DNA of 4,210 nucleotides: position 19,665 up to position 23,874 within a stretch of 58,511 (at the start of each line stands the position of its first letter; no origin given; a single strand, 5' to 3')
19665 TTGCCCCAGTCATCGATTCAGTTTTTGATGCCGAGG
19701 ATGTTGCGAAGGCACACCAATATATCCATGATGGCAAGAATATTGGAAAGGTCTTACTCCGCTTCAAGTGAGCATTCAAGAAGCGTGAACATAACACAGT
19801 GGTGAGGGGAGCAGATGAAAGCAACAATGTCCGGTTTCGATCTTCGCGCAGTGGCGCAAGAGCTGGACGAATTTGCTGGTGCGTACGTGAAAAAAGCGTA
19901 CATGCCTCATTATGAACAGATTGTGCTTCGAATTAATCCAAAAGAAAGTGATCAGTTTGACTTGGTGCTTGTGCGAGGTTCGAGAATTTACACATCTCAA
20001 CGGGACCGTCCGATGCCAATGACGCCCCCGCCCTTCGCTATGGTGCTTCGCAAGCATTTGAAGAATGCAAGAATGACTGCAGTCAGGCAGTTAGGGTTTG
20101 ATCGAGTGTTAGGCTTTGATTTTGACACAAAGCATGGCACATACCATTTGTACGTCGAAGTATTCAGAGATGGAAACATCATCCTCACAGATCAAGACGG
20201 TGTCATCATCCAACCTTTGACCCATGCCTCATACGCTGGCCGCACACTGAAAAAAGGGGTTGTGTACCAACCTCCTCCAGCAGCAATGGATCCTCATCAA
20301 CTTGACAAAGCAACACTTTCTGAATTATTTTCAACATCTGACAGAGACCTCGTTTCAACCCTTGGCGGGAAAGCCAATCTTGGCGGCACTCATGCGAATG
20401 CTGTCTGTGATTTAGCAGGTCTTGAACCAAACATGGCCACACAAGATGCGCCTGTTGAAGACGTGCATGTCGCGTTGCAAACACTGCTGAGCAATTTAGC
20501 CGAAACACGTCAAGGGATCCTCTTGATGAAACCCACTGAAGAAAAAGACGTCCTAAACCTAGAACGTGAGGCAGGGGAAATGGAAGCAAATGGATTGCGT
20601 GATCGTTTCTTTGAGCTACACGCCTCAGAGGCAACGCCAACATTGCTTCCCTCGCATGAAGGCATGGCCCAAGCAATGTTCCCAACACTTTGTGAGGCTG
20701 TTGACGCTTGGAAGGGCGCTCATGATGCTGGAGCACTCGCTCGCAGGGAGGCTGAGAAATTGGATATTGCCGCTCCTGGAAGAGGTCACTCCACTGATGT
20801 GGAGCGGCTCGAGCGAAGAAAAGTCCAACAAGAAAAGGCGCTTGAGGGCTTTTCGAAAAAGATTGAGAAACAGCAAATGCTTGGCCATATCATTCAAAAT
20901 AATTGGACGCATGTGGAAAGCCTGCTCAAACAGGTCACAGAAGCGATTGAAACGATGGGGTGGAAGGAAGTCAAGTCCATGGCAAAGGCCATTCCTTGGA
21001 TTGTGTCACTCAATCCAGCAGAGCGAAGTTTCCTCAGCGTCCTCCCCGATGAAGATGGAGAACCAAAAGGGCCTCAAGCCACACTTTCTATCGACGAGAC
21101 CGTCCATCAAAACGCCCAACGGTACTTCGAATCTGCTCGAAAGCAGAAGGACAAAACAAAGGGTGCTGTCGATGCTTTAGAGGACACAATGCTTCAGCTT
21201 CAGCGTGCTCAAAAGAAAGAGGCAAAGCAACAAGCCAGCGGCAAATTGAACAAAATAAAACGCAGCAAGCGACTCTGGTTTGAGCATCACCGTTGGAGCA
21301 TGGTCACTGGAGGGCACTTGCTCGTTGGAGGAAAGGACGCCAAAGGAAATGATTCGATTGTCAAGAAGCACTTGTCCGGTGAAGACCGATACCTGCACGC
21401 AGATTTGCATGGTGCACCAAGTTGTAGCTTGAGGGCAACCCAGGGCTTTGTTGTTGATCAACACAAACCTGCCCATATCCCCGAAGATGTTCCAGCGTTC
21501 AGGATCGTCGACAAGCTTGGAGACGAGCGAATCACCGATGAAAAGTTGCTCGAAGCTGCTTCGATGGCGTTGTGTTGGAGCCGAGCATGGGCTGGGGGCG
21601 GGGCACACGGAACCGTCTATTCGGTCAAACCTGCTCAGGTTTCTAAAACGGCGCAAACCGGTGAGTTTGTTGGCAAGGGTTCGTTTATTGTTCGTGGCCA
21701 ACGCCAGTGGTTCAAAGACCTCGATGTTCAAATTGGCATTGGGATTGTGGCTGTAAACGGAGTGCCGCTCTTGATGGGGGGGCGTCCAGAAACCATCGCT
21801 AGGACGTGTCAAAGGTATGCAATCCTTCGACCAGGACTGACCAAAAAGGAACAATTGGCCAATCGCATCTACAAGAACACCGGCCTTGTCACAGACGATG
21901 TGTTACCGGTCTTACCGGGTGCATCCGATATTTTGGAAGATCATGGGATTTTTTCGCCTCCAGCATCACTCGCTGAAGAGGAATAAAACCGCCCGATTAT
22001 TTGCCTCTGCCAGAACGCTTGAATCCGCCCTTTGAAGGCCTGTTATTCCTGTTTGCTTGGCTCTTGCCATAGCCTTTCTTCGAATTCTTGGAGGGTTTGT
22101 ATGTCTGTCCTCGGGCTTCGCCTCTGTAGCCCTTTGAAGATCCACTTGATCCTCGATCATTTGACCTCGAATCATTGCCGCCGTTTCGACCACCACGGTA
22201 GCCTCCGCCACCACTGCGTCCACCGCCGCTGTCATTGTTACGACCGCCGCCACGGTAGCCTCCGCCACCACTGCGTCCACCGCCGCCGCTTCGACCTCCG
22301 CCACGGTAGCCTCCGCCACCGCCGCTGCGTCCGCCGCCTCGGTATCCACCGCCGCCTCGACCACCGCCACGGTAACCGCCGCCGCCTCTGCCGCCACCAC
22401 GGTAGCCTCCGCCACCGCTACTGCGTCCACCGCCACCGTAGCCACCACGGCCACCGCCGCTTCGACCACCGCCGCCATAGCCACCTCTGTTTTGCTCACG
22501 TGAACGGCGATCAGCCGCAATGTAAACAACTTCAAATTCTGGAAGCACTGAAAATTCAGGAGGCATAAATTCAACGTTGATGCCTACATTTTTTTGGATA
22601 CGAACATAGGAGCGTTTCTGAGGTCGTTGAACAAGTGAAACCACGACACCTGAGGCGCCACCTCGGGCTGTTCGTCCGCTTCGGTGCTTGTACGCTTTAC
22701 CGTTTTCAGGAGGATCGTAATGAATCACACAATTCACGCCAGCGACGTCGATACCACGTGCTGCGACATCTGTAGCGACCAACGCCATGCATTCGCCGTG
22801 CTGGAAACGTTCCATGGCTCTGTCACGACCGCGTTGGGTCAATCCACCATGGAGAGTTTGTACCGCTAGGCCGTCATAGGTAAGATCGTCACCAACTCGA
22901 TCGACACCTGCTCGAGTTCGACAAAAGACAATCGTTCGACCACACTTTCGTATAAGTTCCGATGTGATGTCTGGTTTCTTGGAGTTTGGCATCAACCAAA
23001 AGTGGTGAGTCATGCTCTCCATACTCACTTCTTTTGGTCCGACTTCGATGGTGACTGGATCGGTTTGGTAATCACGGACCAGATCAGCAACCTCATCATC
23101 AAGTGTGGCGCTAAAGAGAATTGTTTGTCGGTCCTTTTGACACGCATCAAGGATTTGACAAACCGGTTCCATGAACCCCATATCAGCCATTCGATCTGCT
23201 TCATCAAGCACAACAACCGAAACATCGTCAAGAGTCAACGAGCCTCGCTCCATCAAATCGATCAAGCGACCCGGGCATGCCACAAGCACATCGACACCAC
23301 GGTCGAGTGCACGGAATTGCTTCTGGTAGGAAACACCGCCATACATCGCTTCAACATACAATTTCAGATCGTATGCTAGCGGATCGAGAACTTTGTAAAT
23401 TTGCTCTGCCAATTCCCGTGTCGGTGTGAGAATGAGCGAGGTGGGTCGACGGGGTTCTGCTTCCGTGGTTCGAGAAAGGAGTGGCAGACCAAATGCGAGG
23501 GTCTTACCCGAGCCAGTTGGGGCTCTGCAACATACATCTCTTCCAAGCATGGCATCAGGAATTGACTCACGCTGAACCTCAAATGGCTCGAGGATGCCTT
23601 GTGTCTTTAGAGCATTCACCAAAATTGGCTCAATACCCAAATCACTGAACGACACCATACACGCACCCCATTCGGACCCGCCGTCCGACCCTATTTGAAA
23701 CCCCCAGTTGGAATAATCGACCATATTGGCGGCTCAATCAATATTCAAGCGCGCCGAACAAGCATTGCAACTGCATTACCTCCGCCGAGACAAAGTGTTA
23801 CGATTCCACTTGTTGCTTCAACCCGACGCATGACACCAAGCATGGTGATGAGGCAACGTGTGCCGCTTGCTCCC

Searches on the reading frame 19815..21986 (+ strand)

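Call 62: search_protein_families(library=pfam, proteins=[window:19815-21986:+], max_evalue=0.001)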
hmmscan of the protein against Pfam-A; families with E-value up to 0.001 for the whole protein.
window:19815-21986:+ (723 aa): 2 families
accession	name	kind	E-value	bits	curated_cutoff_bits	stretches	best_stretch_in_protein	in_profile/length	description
PF05833.16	NFACT_N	-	1e-50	173.3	31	1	7-482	2-431/456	NFACT N-terminal and middle domains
PF05670.18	NFACT-R_1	-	4.2e-21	76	29.8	1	494-628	4-112/112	NFACT protein RNA binding domain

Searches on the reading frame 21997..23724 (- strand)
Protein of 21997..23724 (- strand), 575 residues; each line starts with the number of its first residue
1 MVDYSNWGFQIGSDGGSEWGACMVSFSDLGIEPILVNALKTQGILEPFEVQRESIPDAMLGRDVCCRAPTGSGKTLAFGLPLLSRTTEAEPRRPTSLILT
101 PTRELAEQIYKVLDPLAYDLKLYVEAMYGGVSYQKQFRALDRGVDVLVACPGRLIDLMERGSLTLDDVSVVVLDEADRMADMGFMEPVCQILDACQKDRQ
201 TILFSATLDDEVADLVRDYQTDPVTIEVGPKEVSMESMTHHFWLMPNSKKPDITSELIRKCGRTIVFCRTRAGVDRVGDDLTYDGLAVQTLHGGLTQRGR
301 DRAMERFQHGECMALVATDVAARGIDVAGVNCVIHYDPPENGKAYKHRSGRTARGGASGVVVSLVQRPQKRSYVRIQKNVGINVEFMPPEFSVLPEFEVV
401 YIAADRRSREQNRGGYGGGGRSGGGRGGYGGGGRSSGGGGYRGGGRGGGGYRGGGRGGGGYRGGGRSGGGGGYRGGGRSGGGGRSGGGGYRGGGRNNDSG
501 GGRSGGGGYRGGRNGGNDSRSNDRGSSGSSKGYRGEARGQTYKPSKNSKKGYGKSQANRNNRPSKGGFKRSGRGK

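Call 62: search_protein_families(library=pfam, proteins=[window:21997-23724:-], max_evalue=0.001)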
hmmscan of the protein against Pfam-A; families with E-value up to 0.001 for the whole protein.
window:21997-23724:- (575 aa): 3 families
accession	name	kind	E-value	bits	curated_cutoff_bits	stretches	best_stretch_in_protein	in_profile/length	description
PF00270.35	DEAD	-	1.8e-45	155.1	26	1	49-214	2-166/167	DEAD/DEAH box helicase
PF00271.37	Helicase_C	-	5.2e-30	104.4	23.5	1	250-356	2-110/110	Helicase conserved C-terminal domain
PF04851.21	ResIII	-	8.7e-06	26.2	22.5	1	62-208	24-162/164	Type III restriction enzyme, res subunit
